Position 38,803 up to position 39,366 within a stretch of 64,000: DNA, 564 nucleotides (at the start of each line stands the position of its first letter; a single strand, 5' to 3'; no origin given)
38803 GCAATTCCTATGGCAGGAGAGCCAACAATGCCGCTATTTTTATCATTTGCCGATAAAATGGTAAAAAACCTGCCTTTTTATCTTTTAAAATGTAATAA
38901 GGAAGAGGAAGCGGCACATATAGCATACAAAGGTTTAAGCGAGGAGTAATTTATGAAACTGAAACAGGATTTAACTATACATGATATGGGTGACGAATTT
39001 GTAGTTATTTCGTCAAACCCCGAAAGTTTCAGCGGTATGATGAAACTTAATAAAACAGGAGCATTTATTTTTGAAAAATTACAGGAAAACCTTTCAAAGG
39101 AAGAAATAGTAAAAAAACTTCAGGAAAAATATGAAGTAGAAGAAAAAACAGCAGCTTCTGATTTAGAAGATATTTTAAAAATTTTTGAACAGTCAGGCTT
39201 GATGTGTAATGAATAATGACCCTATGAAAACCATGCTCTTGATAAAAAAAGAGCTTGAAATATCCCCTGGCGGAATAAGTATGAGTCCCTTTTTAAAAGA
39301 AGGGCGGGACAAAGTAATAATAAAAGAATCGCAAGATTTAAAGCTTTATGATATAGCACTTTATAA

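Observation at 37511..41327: Five-gene operon (SLH wall-anchor protein, HPr-kinase-like P-loop protein, PqqD/RRE, Ser/His S26-type peptidase, ABC exporter): a RiPP-like cassette with no small precursor gene and no known core enzyme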

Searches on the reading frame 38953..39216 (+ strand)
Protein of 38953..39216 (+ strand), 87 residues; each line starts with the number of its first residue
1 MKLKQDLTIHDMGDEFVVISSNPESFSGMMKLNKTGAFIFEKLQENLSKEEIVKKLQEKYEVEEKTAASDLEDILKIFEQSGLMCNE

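Call 3: search_protein_families(library=pfam, proteins=[window:38953-39216:+], max_evalue=0.1)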
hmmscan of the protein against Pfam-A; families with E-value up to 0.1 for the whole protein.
window:38953-39216:+ (87 aa): 4 families
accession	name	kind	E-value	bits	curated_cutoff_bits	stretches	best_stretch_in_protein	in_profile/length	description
PF05402.18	PqqD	-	2.2e-14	54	23.4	1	22-83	6-66/67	Coenzyme PQQ synthesis protein D (PqqD)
PF09713.15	A_thal_3526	-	0.0048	17.6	27.8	1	41-65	7-31/53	Plant protein 1589 of unknown function (A_thal_3526)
PF11965.13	DUF3479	-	0.015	15.9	27.4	1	7-64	77-130/159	Domain of unknown function (DUF3479)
PF16007.11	DUF4777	-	0.09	13.5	34.4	0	40-84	13-57/66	Domain of unknown function (DUF4777)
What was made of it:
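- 38953..39216 (+): Discrete RiPP recognition element (PqqD family, LppB-like). PF05402 E 2e-14 (call 3).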

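Call 4: search_protein_families(library=ncbifam, proteins=[window:38953-39216:+], max_evalue=0.1)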
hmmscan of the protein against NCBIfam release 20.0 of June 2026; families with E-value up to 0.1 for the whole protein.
window:38953-39216:+ (87 aa): 12 families
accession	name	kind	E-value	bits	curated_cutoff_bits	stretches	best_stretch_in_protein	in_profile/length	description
NF033530.1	lasso_PqqD_Strm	exception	2.3e-09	37.3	70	1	31-83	25-77/78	lasso peptide biosynthesis PqqD family chaperone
NF033536.1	lasso_PqqD_Bac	exception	1.5e-08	34.7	80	1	4-84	9-86/88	lasso peptide biosynthesis PqqD family chaperone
NF050069.2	PqqD_rel_WgkC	exception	9.9e-06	25.5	110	1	4-77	9-79/103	PqqD family peptide maturation chaperone WgkC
TIGR03859.1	PQQ_PqqD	equivalog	4.1e-05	23.4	46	1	28-80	25-76/81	pyrroloquinoline quinone biosynthesis peptide chaperone PqqD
NF002535.0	PRK02079.1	equivalog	7e-05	22.5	101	1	27-78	33-83/92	pyrroloquinoline quinone biosynthesis peptide chaperone PqqD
TIGR04302.1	geo_PqqD_fam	equivalog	0.0038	17.6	100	1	28-84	45-100/102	GeoRSP system PqqD family peptide chaperone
TIGR01589.1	A_thal_3526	domain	0.0046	16.9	36.55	1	41-65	10-34/57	TIGR01589 domain-containing protein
TIGR02025.1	BchH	equivalog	0.0053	14.4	829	1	4-76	75-143/1271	magnesium chelatase subunit H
TIGR04353.1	PqqD_rel_X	equivalog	0.021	15.8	35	1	32-83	18-72/74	HPr-rel-A system PqqD family peptide chaperone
TIGR03975.1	rSAM_ocin_1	subfamily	0.035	12.6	281.85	1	5-85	521-595/606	RiPP maturation radical SAM C-methyltransferase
NF050145.1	RiPP_RRE_HvfC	equivalog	0.04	13.8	142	1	16-85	165-235/237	HvfC family RiPP maturation protein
TIGR01489.1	DKMTPPase-SF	subfamily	0.059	13.5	81.55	1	12-60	111-162/188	MtnX-like HAD-IB family phosphatase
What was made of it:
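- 38953..39216 (+): Lasso B1 models at 1e-8 to 1e-9, below their cut-offs (call 4).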

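Call 63: search_solved_structures(query=window:38953-39216:+, max_evalue=1, show_alignments=3)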
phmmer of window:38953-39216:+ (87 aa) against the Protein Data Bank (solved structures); distinct sequences matched with E-value up to 1: 5.
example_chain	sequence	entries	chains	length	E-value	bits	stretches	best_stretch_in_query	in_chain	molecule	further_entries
5v1u_A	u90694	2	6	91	0.0062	20.2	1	10-80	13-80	TbiB1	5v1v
6jx3_B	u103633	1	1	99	0.021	18.4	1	29-83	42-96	TfuB1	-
9x90_B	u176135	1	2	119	0.26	15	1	9-68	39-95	Lasso peptide biosynthesis PqqD family chaperone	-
6u1s_A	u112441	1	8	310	0.82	13.4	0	22-79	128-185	de novo designed 16-helix transmembrane nanopore, TMHC8_R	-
5f5m_A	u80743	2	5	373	0.9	13.3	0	8-68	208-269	Nucleoprotein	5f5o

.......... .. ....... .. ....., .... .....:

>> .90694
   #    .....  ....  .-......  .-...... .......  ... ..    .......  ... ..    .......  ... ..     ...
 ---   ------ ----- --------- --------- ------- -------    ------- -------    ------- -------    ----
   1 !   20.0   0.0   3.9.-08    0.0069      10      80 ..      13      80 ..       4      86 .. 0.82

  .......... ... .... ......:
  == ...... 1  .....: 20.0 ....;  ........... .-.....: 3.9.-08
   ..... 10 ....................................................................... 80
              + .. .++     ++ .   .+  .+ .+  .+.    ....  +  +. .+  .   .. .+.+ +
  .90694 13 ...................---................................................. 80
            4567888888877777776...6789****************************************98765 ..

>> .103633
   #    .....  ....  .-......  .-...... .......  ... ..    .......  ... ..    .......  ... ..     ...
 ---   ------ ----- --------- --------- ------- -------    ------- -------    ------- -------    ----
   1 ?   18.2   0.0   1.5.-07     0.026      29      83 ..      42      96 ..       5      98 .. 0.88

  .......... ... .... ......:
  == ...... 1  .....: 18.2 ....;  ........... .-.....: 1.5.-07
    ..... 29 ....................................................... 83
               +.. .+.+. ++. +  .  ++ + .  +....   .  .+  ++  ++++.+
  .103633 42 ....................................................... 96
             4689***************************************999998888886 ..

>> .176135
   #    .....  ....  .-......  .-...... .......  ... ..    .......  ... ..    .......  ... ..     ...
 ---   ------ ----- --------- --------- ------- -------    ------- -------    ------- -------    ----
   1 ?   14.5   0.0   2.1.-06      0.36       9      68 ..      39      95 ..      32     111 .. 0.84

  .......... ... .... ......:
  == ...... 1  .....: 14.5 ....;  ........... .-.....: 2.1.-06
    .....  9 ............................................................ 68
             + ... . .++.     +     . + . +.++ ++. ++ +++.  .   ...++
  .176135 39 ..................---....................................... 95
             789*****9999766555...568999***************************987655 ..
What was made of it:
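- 38953..39216 (+): PDB matches TbiB1, TfuB1 and 9x90 (call 63).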
